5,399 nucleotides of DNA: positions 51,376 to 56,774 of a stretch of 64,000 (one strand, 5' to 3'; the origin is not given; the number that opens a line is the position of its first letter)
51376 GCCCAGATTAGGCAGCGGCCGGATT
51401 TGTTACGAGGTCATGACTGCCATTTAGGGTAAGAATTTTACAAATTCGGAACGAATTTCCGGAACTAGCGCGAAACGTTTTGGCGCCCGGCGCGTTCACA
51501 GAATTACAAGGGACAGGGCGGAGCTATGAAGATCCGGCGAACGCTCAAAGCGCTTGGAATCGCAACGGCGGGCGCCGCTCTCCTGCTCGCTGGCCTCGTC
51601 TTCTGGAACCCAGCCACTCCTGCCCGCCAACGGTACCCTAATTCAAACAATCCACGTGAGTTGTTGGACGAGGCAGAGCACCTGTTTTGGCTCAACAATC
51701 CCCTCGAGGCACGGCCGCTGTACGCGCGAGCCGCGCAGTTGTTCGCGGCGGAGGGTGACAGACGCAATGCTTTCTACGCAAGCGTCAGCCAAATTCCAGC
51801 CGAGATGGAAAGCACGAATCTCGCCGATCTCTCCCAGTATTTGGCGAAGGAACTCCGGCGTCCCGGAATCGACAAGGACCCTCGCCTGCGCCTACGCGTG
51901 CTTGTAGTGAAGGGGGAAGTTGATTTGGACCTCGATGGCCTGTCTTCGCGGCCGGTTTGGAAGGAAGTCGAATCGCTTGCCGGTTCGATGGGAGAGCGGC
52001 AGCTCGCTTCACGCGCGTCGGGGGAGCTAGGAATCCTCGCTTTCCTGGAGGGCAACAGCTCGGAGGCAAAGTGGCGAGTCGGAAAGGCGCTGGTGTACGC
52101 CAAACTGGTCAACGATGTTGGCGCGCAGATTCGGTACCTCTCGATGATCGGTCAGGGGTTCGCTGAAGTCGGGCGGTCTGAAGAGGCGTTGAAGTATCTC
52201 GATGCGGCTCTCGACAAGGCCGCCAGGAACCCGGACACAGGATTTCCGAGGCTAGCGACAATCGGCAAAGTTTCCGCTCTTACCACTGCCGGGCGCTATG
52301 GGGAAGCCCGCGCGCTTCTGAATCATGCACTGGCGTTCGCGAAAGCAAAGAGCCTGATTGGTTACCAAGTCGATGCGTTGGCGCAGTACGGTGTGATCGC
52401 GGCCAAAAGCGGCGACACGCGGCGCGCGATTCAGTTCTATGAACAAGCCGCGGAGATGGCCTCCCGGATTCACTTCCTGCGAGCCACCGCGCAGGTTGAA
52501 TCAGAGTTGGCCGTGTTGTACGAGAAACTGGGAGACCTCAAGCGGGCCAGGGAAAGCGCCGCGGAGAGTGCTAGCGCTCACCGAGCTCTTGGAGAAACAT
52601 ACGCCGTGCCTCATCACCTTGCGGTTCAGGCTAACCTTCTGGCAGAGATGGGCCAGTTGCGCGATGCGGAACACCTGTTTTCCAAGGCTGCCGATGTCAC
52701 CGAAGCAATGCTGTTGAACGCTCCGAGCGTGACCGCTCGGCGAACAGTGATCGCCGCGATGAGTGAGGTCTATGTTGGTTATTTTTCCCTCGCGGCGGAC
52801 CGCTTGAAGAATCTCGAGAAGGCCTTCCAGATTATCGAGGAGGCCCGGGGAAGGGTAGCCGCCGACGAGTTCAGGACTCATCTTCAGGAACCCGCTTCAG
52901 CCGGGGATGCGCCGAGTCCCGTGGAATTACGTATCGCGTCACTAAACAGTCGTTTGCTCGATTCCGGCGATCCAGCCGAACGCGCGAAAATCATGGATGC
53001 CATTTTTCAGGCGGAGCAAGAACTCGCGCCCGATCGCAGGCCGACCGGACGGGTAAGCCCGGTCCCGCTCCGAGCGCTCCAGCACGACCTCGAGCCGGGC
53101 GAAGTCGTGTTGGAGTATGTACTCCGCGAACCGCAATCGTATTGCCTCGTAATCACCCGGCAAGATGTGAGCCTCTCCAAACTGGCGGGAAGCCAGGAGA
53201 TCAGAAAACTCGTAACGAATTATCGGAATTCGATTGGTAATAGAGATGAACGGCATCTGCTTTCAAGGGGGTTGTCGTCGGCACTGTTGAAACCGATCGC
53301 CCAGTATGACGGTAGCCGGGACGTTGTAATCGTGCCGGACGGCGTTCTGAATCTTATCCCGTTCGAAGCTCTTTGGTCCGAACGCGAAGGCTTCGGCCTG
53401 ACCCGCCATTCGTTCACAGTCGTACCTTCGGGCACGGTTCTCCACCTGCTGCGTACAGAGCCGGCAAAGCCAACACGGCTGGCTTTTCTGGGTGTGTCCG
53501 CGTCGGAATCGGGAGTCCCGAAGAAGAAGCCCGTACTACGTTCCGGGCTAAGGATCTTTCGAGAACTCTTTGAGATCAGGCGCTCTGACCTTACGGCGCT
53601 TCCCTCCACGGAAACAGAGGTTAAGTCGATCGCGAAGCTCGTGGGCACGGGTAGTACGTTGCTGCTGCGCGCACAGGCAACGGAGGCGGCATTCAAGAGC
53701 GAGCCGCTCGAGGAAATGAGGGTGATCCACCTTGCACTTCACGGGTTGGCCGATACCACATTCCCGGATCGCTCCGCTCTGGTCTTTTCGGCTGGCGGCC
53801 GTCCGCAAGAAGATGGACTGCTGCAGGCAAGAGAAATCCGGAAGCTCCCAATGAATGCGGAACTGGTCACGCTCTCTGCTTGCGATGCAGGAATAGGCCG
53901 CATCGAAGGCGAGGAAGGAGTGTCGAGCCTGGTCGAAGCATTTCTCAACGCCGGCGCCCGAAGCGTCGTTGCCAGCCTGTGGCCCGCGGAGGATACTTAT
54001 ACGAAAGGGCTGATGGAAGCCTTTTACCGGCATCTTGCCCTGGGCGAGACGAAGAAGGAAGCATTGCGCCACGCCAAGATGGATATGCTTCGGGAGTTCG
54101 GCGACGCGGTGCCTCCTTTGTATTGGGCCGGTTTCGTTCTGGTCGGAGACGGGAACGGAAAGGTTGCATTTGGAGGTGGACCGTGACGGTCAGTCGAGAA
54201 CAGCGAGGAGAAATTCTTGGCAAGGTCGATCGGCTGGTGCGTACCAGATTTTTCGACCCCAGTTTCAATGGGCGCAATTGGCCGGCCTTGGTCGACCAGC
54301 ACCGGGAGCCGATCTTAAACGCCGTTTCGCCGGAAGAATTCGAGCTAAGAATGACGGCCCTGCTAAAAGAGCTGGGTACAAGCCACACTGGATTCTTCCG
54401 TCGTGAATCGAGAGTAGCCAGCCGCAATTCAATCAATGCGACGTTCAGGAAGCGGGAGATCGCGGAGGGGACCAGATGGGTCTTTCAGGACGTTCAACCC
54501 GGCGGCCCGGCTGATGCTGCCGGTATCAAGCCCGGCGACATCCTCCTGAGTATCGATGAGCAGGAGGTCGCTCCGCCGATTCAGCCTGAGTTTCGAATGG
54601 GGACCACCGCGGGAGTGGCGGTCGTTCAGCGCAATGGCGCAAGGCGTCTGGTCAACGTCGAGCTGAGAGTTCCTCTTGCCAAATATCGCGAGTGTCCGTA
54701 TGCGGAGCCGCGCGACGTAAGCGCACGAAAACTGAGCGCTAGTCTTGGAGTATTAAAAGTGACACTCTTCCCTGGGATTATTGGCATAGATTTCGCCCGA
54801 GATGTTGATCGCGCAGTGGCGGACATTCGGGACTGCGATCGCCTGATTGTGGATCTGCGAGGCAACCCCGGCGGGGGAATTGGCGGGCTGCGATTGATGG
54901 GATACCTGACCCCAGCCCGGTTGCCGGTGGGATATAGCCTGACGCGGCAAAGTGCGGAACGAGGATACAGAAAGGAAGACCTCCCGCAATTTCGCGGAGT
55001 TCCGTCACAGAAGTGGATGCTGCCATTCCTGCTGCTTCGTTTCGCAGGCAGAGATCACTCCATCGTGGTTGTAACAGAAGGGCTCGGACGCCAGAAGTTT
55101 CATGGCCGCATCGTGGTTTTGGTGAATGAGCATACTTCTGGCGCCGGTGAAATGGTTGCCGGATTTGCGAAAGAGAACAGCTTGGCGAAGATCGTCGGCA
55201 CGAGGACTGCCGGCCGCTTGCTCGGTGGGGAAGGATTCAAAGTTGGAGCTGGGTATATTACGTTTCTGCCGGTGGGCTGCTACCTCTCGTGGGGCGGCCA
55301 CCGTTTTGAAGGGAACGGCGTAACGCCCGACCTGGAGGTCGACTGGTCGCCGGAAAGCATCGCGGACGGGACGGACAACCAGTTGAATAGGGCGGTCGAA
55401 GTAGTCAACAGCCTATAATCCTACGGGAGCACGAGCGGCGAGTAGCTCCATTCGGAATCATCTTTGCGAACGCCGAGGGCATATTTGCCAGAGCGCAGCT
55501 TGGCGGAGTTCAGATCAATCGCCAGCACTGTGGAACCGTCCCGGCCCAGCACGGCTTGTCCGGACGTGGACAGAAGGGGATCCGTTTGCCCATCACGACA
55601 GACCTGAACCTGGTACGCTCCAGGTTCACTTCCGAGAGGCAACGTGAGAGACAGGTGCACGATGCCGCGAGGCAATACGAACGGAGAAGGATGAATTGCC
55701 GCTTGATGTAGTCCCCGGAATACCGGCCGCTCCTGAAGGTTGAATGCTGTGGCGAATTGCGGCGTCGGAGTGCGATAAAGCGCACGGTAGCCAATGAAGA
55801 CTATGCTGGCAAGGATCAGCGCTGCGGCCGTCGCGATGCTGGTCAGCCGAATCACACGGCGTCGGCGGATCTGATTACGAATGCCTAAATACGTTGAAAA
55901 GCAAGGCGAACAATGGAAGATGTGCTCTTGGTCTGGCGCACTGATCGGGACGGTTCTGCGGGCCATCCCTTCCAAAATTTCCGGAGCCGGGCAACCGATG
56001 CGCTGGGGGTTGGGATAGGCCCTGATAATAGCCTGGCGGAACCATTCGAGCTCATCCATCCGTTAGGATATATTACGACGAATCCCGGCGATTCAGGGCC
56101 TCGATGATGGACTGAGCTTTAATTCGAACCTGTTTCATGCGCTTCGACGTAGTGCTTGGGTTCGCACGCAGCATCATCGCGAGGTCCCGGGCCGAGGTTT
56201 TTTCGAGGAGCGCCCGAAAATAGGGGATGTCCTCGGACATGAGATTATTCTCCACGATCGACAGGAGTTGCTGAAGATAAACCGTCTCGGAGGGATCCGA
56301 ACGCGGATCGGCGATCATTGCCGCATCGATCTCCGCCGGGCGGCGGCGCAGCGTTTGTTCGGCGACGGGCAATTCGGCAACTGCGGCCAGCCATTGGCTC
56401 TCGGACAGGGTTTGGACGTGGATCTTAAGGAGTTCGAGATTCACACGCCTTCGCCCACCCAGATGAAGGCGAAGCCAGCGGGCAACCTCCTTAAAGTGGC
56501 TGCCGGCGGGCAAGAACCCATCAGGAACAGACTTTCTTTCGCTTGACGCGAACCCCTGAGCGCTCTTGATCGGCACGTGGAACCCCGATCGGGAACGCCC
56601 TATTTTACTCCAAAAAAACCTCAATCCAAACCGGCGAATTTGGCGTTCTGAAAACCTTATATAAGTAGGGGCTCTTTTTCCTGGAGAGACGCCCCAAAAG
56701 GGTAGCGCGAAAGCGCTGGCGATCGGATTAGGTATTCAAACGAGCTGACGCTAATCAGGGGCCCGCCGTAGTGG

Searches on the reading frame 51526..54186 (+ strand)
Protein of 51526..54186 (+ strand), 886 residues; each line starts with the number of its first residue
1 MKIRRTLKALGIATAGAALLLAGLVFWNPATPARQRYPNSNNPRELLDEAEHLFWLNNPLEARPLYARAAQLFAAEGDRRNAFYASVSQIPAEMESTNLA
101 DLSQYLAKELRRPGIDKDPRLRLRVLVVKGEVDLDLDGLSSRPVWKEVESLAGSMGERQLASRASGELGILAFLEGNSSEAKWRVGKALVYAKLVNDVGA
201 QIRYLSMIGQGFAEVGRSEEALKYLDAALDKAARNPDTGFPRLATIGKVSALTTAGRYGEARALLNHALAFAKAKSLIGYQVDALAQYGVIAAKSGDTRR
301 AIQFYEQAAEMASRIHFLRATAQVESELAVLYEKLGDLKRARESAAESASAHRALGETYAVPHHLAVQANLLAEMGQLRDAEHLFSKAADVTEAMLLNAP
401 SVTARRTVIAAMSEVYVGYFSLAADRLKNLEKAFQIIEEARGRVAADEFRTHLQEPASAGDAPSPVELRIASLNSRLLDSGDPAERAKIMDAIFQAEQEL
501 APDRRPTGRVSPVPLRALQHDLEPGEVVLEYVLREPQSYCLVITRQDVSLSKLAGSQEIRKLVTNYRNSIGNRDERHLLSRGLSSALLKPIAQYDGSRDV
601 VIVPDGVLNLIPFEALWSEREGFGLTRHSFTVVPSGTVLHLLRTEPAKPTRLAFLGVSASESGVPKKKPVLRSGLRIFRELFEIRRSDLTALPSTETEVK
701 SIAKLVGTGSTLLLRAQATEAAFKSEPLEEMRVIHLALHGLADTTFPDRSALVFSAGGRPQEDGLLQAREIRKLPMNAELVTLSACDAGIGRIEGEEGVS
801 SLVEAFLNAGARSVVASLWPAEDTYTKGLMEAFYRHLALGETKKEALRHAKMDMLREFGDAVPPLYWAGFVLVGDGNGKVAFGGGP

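Call 12: search_protein_families(library=pfam, proteins=[window:51526-54186:+], max_evalue=0.01)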
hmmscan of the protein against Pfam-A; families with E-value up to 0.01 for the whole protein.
window:51526-54186:+ (886 aa): 10 families
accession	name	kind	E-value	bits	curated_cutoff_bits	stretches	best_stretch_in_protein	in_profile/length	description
PF12770.12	CHAT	-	6e-64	216.7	24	1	580-875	4-289/289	CHAT domain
PF13424.12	TPR_12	-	2.8e-12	47.1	30.1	3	251-312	12-75/77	Tetratricopeptide repeat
PF07719.23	TPR_2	-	2.1e-08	34.1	27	0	283-311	2-30/34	Tetratricopeptide repeat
PF17874.7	TPR_MalT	-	1.3e-05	25.1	45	1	253-401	12-160/336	MalT-like TPR region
PF13181.12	TPR_8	-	2.1e-05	24.8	25.7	0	283-312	2-31/34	Tetratricopeptide repeat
PF14938.12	SNAP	-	3e-05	24.1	25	1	293-391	85-184/282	Soluble NSF attachment protein, SNAP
PF00515.34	TPR_1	-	0.00096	19.3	27.8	0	289-311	8-30/34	Tetratricopeptide repeat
PF14559.12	TPR_19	-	0.0016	19.2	25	0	216-271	5-54/68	Tetratricopeptide repeat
PF13432.12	TPR_16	-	0.0064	17.4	32.7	1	208-270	3-59/65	Tetratricopeptide repeat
PF13176.12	TPR_7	-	0.0072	16.8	27.9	0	285-312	2-29/36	Tetratricopeptide repeat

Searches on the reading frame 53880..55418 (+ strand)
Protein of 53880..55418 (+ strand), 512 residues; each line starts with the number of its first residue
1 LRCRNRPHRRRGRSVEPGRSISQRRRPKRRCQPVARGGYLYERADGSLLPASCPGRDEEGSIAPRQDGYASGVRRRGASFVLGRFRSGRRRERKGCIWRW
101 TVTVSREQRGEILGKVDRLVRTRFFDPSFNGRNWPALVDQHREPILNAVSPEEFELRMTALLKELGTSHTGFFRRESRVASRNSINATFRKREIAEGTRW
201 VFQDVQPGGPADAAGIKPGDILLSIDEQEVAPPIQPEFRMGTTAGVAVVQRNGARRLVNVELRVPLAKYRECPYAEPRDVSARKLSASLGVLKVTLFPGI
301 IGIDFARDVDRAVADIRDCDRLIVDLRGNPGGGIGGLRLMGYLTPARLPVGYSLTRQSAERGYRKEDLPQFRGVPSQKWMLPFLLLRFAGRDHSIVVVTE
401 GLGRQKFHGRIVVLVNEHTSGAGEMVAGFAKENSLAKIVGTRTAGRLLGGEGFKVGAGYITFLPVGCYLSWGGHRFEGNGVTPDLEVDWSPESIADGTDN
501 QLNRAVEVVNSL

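Call 40: search_protein_families(library=pfam, proteins=[window:53880-55418:+], max_evalue=1)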
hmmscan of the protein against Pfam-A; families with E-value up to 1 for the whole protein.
window:53880-55418:+ (512 aa): 5 families
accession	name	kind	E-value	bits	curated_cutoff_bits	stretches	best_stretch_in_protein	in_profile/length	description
PF03572.23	Peptidase_S41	-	2.1e-24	86.4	24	1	289-487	2-165/165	Peptidase family S41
PF17820.7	PDZ_6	-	2e-08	34.3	27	1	204-230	4-30/54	PDZ domain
PF13180.12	PDZ_2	-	7.8e-06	26.5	27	1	201-231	15-45/80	PDZ domain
PF00595.29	PDZ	-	1.3e-05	25.9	23.2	1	201-230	28-57/81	PDZ domain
PF14684.11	Tricorn_C1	-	0.004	17.5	24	1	108-156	4-52/59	Tricorn protease C1 domain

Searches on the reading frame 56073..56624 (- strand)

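Call 40: search_protein_families(library=pfam, proteins=[window:56073-56624:-], max_evalue=1)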
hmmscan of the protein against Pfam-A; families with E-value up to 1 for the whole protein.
window:56073-56624:- (183 aa): 1 family
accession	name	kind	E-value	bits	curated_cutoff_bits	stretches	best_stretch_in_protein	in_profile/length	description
PF22150.1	Tt1218-like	-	0.14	12.7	27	1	145-172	23-50/76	Type IV pilin Tt1218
